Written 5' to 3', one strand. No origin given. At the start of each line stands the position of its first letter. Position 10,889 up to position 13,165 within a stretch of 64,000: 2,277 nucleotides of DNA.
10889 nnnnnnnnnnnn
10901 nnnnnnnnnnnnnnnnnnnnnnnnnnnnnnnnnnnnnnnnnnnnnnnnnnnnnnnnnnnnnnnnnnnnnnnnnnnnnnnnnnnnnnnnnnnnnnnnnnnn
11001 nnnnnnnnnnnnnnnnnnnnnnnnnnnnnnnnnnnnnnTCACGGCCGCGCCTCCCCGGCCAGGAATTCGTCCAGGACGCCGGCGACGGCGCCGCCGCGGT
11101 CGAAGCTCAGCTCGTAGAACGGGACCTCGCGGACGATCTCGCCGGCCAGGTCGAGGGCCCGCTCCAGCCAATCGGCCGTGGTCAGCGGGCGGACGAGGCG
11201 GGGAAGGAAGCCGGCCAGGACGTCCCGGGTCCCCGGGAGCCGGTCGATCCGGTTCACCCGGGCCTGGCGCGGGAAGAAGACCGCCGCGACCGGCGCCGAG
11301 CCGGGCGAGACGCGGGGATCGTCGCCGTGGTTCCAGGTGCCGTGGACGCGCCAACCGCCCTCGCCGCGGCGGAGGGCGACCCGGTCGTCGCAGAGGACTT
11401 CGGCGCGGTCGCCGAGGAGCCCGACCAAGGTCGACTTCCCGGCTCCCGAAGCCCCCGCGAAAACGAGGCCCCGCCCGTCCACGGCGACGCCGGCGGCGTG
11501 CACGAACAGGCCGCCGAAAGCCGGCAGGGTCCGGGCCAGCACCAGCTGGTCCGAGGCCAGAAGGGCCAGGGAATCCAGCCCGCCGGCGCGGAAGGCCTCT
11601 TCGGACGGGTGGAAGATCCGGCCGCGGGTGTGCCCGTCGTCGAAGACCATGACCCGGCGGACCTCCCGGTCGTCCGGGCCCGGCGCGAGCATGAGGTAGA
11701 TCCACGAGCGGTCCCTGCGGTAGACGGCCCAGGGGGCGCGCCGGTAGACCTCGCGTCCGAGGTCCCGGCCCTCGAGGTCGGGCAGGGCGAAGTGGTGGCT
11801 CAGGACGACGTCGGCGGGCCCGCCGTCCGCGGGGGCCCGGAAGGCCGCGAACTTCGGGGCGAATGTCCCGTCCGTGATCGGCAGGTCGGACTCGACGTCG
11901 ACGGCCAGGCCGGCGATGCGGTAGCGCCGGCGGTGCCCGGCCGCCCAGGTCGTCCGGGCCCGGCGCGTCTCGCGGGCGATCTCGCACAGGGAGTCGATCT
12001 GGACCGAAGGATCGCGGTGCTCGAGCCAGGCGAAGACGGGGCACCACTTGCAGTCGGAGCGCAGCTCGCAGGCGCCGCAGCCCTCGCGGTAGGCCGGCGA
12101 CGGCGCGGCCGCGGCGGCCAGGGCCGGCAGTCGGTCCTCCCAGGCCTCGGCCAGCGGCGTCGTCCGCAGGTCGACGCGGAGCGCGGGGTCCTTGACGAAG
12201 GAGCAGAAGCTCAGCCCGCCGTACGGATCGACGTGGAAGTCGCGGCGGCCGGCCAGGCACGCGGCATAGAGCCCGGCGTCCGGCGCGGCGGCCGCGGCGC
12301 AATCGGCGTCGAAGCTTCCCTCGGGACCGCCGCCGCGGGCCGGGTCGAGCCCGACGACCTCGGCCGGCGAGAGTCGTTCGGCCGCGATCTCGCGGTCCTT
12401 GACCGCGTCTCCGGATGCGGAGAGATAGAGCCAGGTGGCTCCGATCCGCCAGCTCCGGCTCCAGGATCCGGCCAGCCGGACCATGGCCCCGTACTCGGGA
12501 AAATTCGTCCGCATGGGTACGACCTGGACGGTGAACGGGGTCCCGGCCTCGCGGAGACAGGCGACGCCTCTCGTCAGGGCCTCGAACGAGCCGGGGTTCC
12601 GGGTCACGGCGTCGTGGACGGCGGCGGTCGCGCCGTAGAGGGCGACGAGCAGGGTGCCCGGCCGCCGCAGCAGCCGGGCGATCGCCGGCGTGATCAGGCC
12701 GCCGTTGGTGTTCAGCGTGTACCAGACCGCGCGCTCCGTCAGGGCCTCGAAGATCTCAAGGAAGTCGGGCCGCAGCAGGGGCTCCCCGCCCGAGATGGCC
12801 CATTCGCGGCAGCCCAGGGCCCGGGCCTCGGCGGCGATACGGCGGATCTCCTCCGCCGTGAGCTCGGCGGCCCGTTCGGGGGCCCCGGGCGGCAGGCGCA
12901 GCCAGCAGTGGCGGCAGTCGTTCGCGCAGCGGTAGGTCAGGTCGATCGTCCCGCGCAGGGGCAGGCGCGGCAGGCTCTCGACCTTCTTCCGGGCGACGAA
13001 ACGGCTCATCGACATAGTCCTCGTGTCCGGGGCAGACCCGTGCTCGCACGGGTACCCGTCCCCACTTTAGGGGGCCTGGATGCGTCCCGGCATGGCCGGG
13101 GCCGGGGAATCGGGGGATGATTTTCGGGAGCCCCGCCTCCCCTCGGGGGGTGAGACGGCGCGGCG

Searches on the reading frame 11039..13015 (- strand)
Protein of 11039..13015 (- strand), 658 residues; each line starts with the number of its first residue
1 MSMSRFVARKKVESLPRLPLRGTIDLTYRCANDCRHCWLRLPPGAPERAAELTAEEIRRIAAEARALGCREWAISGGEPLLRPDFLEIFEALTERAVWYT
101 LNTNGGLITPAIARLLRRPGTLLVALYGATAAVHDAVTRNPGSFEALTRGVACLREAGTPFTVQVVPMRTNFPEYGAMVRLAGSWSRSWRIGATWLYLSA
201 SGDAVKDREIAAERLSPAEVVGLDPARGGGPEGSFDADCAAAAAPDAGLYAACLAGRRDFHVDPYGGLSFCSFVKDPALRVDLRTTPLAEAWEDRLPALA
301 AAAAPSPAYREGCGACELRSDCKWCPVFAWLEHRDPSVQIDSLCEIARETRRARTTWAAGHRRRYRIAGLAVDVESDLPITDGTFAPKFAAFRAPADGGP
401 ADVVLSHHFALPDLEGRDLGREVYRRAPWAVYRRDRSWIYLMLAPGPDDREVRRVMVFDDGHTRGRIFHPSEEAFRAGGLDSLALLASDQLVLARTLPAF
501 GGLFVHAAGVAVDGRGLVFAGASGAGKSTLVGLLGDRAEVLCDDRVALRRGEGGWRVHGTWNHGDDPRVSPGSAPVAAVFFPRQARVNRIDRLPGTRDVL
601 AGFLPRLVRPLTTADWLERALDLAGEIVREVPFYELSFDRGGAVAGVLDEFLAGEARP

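Call 3: search_protein_families(library=ncbifam, proteins=[window:11039-13015:-], max_evalue=0.01)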
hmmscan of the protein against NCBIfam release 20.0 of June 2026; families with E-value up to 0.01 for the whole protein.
window:11039-13015:- (658 aa): 52 families (the best 25 are shown)
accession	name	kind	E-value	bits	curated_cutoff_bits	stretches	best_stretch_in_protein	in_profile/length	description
TIGR03962.1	mycofact_rSAM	equivalog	1.3e-24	87.1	265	1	19-294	11-284/339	mycofactocin radical SAM maturase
TIGR04055.1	rSAM_NirJ2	equivalog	2.4e-23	83.2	500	2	27-182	7-161/326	putative heme d1 biosynthesis radical SAM protein NirJ2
TIGR04545.1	rSAM_ahbD_hemeb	equivalog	8.5e-23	81.3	500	1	25-184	5-164/339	heme b synthase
TIGR04251.1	SCM_rSAM_ScmF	equivalog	2.9e-22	79.6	400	1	26-185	10-172/353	SynChlorMet cassette radical SAM/SPASM protein ScmF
TIGR04250.1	SCM_rSAM_ScmE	equivalog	5.3e-16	58.5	400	1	24-179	7-162/358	SynChlorMet cassette radical SAM/SPASM protein ScmE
TIGR02109.1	PQQ_syn_pqqE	equivalog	6.2e-16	58.3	381.35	1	18-182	5-169/358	pyrroloquinoline quinone biosynthesis protein PqqE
TIGR04051.1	rSAM_NirJ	equivalog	2.1e-15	56.6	515.45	1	25-182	7-163/354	heme d1 biosynthesis radical SAM protein NirJ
TIGR04103.1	rSAM_nif11_3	equivalog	2.5e-15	56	725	1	25-195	10-179/412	nif11-class peptide radical SAM maturase 3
TIGR02668.1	moaA_archaeal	equivalog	7.8e-15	54.6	325.25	1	24-182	14-173/303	GTP 3',8-cyclase MoaA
NF049973.1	radical_Rv1681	equivalog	1.9e-14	53.3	380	1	28-165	80-215/326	Rv1681 family radical SAM protein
NF050035.1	rSAM_WgK_link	exception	2.9e-14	52.8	650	1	23-165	12-154/367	radical SAM/SPASM peptide maturase WgkB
NF001199.0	PRK00164.2-1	equivalog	1.7e-13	50.4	231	1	24-178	16-171/308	GTP 3',8-cyclase MoaA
TIGR03977.1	rSAM_pair_HxsC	equivalog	1.9e-13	50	267.9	1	23-179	28-187/292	His-Xaa-Ser system radical SAM maturase HxsC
TIGR04054.1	rSAM_NirJ1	equivalog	2.9e-13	49.2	650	1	26-209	42-223/387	putative heme d1 biosynthesis radical SAM protein NirJ1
TIGR04546.1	rSAM_ahbC_deAc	equivalog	3.2e-13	49.2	650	1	25-178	44-196/390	12,18-didecarboxysiroheme deacetylase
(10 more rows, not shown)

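Call 4: search_protein_families(library=pfam, proteins=[window:11039-13015:-], max_evalue=0.01)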
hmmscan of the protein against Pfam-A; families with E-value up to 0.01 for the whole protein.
window:11039-13015:- (658 aa): 1 family
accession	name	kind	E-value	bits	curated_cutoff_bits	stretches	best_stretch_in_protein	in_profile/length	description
PF04055.27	Radical_SAM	-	6.1e-21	75.7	29.5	1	26-170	3-153/166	Radical SAM superfamily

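Call 9: find_homologous_proteins(query=window:11039-13015:-, max_evalue=0.00001)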
Query window:11039-13015:- (658 aa): 1752 proteins with E <= 0.00001 among 8000 candidates; the best 120 are listed.
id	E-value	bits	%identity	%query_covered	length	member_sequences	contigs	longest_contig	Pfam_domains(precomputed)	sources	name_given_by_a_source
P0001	0.0e+0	1493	100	100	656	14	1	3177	PF04055.28,PF27840.1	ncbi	-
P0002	0.0e+0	1147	77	100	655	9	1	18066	PF04055.28,PF27840.1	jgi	jgi:MoaA/NifB/PqqE/SkfB family radical SAM enzyme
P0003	0.0e+0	1084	73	100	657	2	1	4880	PF04055.28,PF27840.1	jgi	jgi:MoaA/NifB/PqqE/SkfB family radical SAM enzyme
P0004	0.0e+0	1076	73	99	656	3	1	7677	PF04055.28,PF27840.1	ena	-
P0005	0.0e+0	1075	74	100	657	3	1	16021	PF04055.28,PF27840.1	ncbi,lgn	-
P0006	0.0e+0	1071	72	100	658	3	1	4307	PF04055.28,PF27840.1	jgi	jgi:MoaA/NifB/PqqE/SkfB family radical SAM enzyme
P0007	0.0e+0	1070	72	99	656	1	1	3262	PF04055.28,PF27840.1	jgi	-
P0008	0.0e+0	1068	72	99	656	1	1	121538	PF04055.28,PF27840.1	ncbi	-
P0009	0.0e+0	1067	72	99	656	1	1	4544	PF04055.28,PF27840.1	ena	-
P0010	0.0e+0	1066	72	99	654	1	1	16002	PF04055.28,PF27840.1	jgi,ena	-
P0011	0.0e+0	1065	72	99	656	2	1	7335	PF04055.28,PF27840.1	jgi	jgi:MoaA/NifB/PqqE/SkfB family radical SAM enzyme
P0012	0.0e+0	1062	72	99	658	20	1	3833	PF04055.28,PF27840.1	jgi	-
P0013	0.0e+0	1061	72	99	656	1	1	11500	PF04055.28,PF27840.1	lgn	-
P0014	0.0e+0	1060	72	99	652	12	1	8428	PF04055.28,PF27840.1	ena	-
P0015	0.0e+0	1059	73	100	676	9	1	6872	PF04055.28,PF27840.1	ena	-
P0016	0.0e+0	1058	71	99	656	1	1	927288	PF04055.28,PF27840.1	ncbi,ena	-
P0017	0.0e+0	1055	74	98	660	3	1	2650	PF04055.28,PF27840.1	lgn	-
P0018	0.0e+0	1055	72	99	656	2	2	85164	PF04055.28,PF27840.1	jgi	jgi:MoaA/NifB/PqqE/SkfB family radical SAM enzyme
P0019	0.0e+0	1054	71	99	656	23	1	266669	PF04055.28,PF27840.1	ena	-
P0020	0.0e+0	1053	70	99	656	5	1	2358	PF04055.28,PF27840.1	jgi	-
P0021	0.0e+0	1053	72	100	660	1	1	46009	PF04055.28,PF27840.1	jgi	-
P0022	0.0e+0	1049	71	99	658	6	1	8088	PF04055.28,PF27840.1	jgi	jgi:radical SAM protein with 4Fe4S-binding SPASM domain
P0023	0.0e+0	1047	70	99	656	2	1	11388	PF04055.28,PF27840.1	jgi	jgi:radical SAM protein with 4Fe4S-binding SPASM domain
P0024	0.0e+0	1043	71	100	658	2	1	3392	PF04055.28,PF27840.1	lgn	-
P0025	0.0e+0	1043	71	99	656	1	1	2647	PF04055.28,PF27840.1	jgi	jgi:MoaA/NifB/PqqE/SkfB family radical SAM enzyme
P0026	0.0e+0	1041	70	99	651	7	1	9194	PF04055.28,PF27840.1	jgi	jgi:MoaA/NifB/PqqE/SkfB family radical SAM enzyme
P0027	0.0e+0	1041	70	100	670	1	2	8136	PF04055.28,PF27840.1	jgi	jgi:MoaA/NifB/PqqE/SkfB family radical SAM enzyme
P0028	0.0e+0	1040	71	100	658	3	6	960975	PF04055.28,PF27840.1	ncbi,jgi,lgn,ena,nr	ncbi:MAG TPA: radical SAM protein [Candidatus Aminicenantes bacterium]|nr:radical SAM protein [Candi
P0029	0.0e+0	1038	70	99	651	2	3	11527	PF04055.28,PF27840.1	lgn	-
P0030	0.0e+0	1037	71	99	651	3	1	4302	PF04055.28,PF27840.1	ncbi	-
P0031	0.0e+0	1037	71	99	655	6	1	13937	PF04055.28,PF27840.1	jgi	jgi:MoaA/NifB/PqqE/SkfB family radical SAM enzyme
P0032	0.0e+0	1035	71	99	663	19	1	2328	PF04055.28,PF27840.1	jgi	-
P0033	0.0e+0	1035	71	99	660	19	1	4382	PF04055.28,PF27840.1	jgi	-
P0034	0.0e+0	1034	70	99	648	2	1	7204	PF04055.28,PF27840.1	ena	-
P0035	0.0e+0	1033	70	99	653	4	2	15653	PF04055.28,PF27840.1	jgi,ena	jgi:radical SAM protein with 4Fe4S-binding SPASM domain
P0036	0.0e+0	1032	70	99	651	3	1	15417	PF04055.28,PF27840.1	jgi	jgi:radical SAM protein with 4Fe4S-binding SPASM domain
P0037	0.0e+0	1031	71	99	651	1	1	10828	PF04055.28,PF27840.1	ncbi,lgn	-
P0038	0.0e+0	1031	71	98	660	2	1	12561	PF04055.28,PF27840.1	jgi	jgi:MoaA/NifB/PqqE/SkfB family radical SAM enzyme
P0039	0.0e+0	1031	69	99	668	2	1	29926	PF04055.28,PF27840.1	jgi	jgi:MoaA/NifB/PqqE/SkfB family radical SAM enzyme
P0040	0.0e+0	1030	70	99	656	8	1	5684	PF04055.28,PF27840.1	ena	-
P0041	0.0e+0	1030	70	99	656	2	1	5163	PF04055.28,PF27840.1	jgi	jgi:MoaA/NifB/PqqE/SkfB family radical SAM enzyme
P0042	0.0e+0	1028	72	98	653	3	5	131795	PF04055.28,PF27840.1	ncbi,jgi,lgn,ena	-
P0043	0.0e+0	1027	70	99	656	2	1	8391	PF04055.28,PF27840.1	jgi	jgi:MoaA/NifB/PqqE/SkfB family radical SAM enzyme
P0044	0.0e+0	1027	71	98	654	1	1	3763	PF04055.28,PF27840.1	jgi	jgi:radical SAM protein with 4Fe4S-binding SPASM domain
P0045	0.0e+0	1027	69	99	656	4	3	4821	PF04055.28,PF27840.1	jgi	jgi:MoaA/NifB/PqqE/SkfB family radical SAM enzyme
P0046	0.0e+0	1026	69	99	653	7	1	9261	PF04055.28,PF27840.1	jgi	jgi:MoaA/NifB/PqqE/SkfB family radical SAM enzyme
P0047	0.0e+0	1025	71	99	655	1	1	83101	PF04055.28,PF27840.1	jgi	-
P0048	0.0e+0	1025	71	99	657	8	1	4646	PF04055.28,PF27840.1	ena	-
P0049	0.0e+0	1025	71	99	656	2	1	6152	PF04055.28,PF27840.1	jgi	jgi:radical SAM protein with 4Fe4S-binding SPASM domain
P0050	0.0e+0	1021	69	99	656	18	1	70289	PF04055.28,PF27840.1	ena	-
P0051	0.0e+0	1021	69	99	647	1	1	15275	PF04055.28,PF27840.1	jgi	-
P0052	0.0e+0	1021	70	100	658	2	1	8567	PF04055.28,PF27840.1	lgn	-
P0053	0.0e+0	1021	72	98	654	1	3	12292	PF04055.28,PF27840.1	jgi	jgi:MoaA/NifB/PqqE/SkfB family radical SAM enzyme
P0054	0.0e+0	1021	71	99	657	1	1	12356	PF04055.28,PF27840.1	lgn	-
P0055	0.0e+0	1020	71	99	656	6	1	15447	PF04055.28,PF27840.1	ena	-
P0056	0.0e+0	1014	71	99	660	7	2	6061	PF04055.28,PF27840.1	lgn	-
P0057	0.0e+0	1014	69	99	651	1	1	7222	PF04055.28,PF27840.1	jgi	jgi:MoaA/NifB/PqqE/SkfB family radical SAM enzyme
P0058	1.4e-298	1010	70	99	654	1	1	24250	PF04055.28,PF27840.1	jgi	jgi:radical SAM protein with 4Fe4S-binding SPASM domain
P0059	3.0e-298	1009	69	99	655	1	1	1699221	PF04055.28,PF27840.1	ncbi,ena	-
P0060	1.3e-297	1007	68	99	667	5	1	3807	PF04055.28,PF27840.1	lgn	-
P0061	4.5e-297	1005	68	99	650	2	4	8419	PF04055.28,PF27840.1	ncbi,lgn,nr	ncbi:MAG: radical SAM protein [Candidatus Aminicenantes bacterium]|nr:MAG: radical SAM protein [Cand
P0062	1.9e-296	1003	68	99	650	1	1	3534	PF04055.28,PF27840.1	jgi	-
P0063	3.1e-296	1002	69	99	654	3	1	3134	PF04055.28,PF27840.1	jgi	jgi:MoaA/NifB/PqqE/SkfB family radical SAM enzyme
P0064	3.8e-296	1002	68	97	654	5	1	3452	PF04055.28,PF27840.1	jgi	-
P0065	8.6e-296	1001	68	97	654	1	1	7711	PF04055.28,PF27840.1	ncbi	-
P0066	2.5e-295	1000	68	97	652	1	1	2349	PF04055.28,PF27840.1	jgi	jgi:MoaA/NifB/PqqE/SkfB family radical SAM enzyme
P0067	7.1e-295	998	68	99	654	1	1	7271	PF04055.28,PF27840.1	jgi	jgi:sulfatase maturation enzyme AslB (radical SAM superfamily)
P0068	7.7e-295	998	67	99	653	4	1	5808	PF04055.28,PF27840.1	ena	-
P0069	2.7e-294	996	68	97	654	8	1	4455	PF04055.28,PF27840.1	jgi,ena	-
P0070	3.3e-294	996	67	99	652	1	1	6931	PF04055.28,PF27840.1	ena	-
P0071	5.3e-294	995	67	99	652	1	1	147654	PF04055.28,PF27840.1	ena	-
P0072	1.6e-293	994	67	99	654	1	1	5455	PF04055.28,PF27840.1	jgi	-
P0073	2.9e-293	993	67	97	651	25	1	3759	PF04055.28,PF27840.1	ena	-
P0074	6.6e-293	991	67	99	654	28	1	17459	PF04055.28,PF27840.1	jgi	jgi:MoaA/NifB/PqqE/SkfB family radical SAM enzyme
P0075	1.2e-292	991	67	98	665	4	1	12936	PF04055.28,PF27840.1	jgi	jgi:MoaA/NifB/PqqE/SkfB family radical SAM enzyme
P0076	1.9e-291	987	66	99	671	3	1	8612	PF04055.28,PF27840.1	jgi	jgi:MoaA/NifB/PqqE/SkfB family radical SAM enzyme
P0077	2.1e-290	983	66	99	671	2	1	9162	PF04055.28,PF27840.1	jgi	-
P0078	2.8e-290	983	67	99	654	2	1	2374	PF04055.28,PF27840.1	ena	-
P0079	5.6e-290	982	68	97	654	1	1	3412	PF04055.28,PF27840.1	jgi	jgi:MoaA/NifB/PqqE/SkfB family radical SAM enzyme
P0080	2.1e-287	973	66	99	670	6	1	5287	PF04055.28,PF27840.1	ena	-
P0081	5.6e-283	959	64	99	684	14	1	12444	PF04055.28,PF27840.1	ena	-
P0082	4.7e-279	946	64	99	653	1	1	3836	PF04055.28,PF27840.1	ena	-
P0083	1.9e-277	940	66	99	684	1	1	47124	PF04055.28,PF27840.1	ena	-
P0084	2.0e-273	927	64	99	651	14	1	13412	PF04055.28,PF27840.1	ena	-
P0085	3.0e-272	923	63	99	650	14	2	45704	PF04055.28,PF27840.1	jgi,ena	jgi:MoaA/NifB/PqqE/SkfB family radical SAM enzyme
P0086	9.7e-272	922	62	99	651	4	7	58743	PF04055.28,PF27840.1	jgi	jgi:MoaA/NifB/PqqE/SkfB family radical SAM enzyme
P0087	2.6e-271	920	64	99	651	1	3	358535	PF04055.28,PF27840.1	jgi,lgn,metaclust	metaclust:\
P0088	2.5e-270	917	63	99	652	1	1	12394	PF04055.28,PF27840.1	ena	-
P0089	6.9e-270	915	63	99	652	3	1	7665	PF04055.28,PF27840.1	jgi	-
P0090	4.3e-269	913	62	99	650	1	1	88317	PF04055.28,PF27840.1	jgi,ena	-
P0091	1.5e-268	911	64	99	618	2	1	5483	PF04055.28,PF27840.1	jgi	jgi:MoaA/NifB/PqqE/SkfB family radical SAM enzyme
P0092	1.1e-267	908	61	99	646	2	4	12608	PF04055.28,PF27840.1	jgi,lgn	jgi:radical SAM protein with 4Fe4S-binding SPASM domain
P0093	5.2e-267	906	64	99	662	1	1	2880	PF04055.28,PF27840.1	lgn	-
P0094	1.7e-266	904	61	99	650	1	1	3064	PF04055.28,PF27840.1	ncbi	ncbi:MAG: radical SAM protein [Candidatus Aminicenantales bacterium]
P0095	1.8e-266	904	62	99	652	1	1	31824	PF04055.28,PF27840.1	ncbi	-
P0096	2.4e-266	904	61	99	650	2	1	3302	PF04055.28,PF27840.1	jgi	jgi:radical SAM protein with 4Fe4S-binding SPASM domain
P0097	8.3e-266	902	61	99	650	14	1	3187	PF04055.28,PF27840.1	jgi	jgi:radical SAM protein with 4Fe4S-binding SPASM domain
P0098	1.9e-265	901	61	99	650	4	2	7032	PF04055.28,PF27840.1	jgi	jgi:MoaA/NifB/PqqE/SkfB family radical SAM enzyme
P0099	1.9e-265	901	62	99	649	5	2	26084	PF04055.28,PF27840.1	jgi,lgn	jgi:MoaA/NifB/PqqE/SkfB family radical SAM enzyme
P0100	2.0e-264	897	61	99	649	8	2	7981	PF04055.28,PF27840.1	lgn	-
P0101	2.2e-264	897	59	99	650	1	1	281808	PF04055.28,PF27840.1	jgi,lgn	jgi:radical SAM protein with 4Fe4S-binding SPASM domain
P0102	9.7e-264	895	62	99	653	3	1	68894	PF04055.28,PF27840.1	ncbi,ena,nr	ncbi:MAG TPA: radical SAM protein [Terriglobales bacterium]|nr:radical SAM protein [Terriglobales ba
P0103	6.4e-263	892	61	99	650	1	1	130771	PF04055.28,PF27840.1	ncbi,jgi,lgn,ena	ncbi:MAG: radical SAM protein [Candidatus Aminicenantales bacterium]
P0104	1.6e-262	891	59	99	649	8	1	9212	PF04055.28,PF27840.1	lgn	-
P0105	1.8e-259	881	59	99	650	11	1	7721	PF04055.28,PF27840.1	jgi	jgi:MoaA/NifB/PqqE/SkfB family radical SAM enzyme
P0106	5.6e-259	879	60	97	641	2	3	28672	PF04055.28,PF27840.1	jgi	jgi:radical SAM protein with 4Fe4S-binding SPASM domain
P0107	2.3e-258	877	60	99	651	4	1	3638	PF04055.28,PF27840.1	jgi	jgi:MoaA/NifB/PqqE/SkfB family radical SAM enzyme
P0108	3.1e-258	877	59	99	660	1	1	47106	PF04055.28,PF27840.1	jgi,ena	-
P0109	4.1e-258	876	59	99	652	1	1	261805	PF04055.28,PF27840.1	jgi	jgi:radical SAM protein with 4Fe4S-binding SPASM domain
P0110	1.7e-257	874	59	99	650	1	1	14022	PF04055.28,PF27840.1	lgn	-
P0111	6.4e-257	873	61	99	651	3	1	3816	PF04055.28,PF27840.1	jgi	jgi:radical SAM protein with 4Fe4S-binding SPASM domain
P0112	1.1e-256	872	58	99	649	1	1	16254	PF04055.28,PF27840.1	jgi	jgi:radical SAM protein with 4Fe4S-binding SPASM domain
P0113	1.5e-256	871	57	99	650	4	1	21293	PF04055.28,PF27840.1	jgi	-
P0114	1.0e-255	869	59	99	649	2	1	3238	PF04055.28,PF27840.1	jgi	jgi:MoaA/NifB/PqqE/SkfB family radical SAM enzyme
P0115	1.4e-255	868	59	98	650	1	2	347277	PF04055.28,PF27840.1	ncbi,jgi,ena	-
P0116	2.9e-255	867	60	99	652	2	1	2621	PF04055.28,PF27840.1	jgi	jgi:radical SAM protein with 4Fe4S-binding SPASM domain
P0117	6.8e-255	866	59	99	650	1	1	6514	PF04055.28,PF27840.1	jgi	jgi:radical SAM protein with 4Fe4S-binding SPASM domain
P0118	2.6e-254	864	59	99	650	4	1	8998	PF04055.28,PF27840.1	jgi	jgi:MoaA/NifB/PqqE/SkfB family radical SAM enzyme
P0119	3.0e-253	860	60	99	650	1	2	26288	PF04055.28,PF27840.1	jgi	jgi:radical SAM protein with 4Fe4S-binding SPASM domain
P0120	2.1e-252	858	59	99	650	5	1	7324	PF04055.28,PF27840.1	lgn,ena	-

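Call 10: find_related_loci(query=window:11039-13015:-, collection=genome_contigs, flank=8000)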
Query window:11039-13015:- (658 aa) in genome_contigs; peptide patterns used: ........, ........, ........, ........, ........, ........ (x = any residue, [..] = any of these).
40 stretches matched a pattern; 15 encode a relative of the query (tblastn E <= 1e-3); 15 distinct loci.
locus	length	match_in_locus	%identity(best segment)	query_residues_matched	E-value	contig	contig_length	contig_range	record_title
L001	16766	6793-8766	90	1-658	0e+0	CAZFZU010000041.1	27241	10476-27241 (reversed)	MAG TPA_asm: uncultured Eubacteriales bacterium isolate SRP278314_co1_38 genome assembly, contig: NODE_2239_length_27241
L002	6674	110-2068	79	2-655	0e+0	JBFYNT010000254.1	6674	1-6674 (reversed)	MAG: Candidatus Aminicenantes bacterium isolate PPR_0099 k121_1340290, whole genome shotgun sequence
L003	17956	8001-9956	79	1-653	0e+0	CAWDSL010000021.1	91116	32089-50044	MAG: uncultured bacterium isolate MFD00709.bin.2.117 genome assembly, contig: contig_67709, whole genome shotgun sequenc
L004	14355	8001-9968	73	1-657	0e+0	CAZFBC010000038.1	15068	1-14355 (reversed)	MAG TPA_asm: uncultured Eubacteriales bacterium isolate SRP319275_co4_103 genome assembly, contig: NODE_2283_length_1506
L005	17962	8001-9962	73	1-652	0e+0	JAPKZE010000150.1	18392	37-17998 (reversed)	MAG: Candidatus Aminicenantes bacterium isolate LacPavin_0920_SED1_MAG_66_10 LacPavin_0920_SED1_scaffold_810301, whole g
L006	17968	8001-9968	74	1-657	0e+0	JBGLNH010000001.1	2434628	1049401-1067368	MAG: Candidatus Aminicenantes bacterium isolate PPR_0101 scaffold_54004, whole genome shotgun sequence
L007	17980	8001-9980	70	1-658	0e+0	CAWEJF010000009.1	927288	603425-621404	MAG: Candidatus Aminicenantes bacterium isolate MFD05942.bin.2.296 genome assembly, contig: contig_6499, whole genome sh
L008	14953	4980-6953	69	3-658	0e+0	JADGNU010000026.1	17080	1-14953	MAG: Candidatus Aminicenantes bacterium isolate Chersky.35_14 contig-100_679, whole genome shotgun sequence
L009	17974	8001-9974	71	3-658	0e+0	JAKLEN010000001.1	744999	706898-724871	MAG: Acidobacteria bacterium isolate RA.bin134 RA.bin134_1, whole genome shotgun sequence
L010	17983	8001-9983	69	1-658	0e+0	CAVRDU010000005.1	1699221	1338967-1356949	MAG: Candidatus Aminicenantes bacterium isolate MFD09964.bin.2.24 genome assembly, contig: contig_8829, whole genome sho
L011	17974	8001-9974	69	3-658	0e+0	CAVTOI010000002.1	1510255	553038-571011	MAG: Candidatus Aminicenantes bacterium isolate MFD00905.bin.1.6 genome assembly, contig: contig_54, whole genome shotgu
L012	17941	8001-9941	72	1-648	0e+0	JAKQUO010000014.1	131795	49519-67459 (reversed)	MAG: Acidobacteriota bacterium isolate USST_maxbin.083 k141_458817, whole genome shotgun sequence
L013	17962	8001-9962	73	1-652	0e+0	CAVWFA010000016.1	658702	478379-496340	MAG: Candidatus Aminicenantes bacterium isolate MFD00905.bin.2.185 genome assembly, contig: contig_5231, whole genome sh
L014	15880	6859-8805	67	3-651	0e+0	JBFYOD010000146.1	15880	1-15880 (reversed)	MAG: Candidatus Aminicenantes bacterium isolate PPR_0111 PPR_0111.fa_k121_679649, whole genome shotgun sequence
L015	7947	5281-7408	36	19-655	7e-71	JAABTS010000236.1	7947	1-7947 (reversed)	MAG: Desulfobacteraceae bacterium isolate S24.Bin080 Scaffold_231, whole genome shotgun sequence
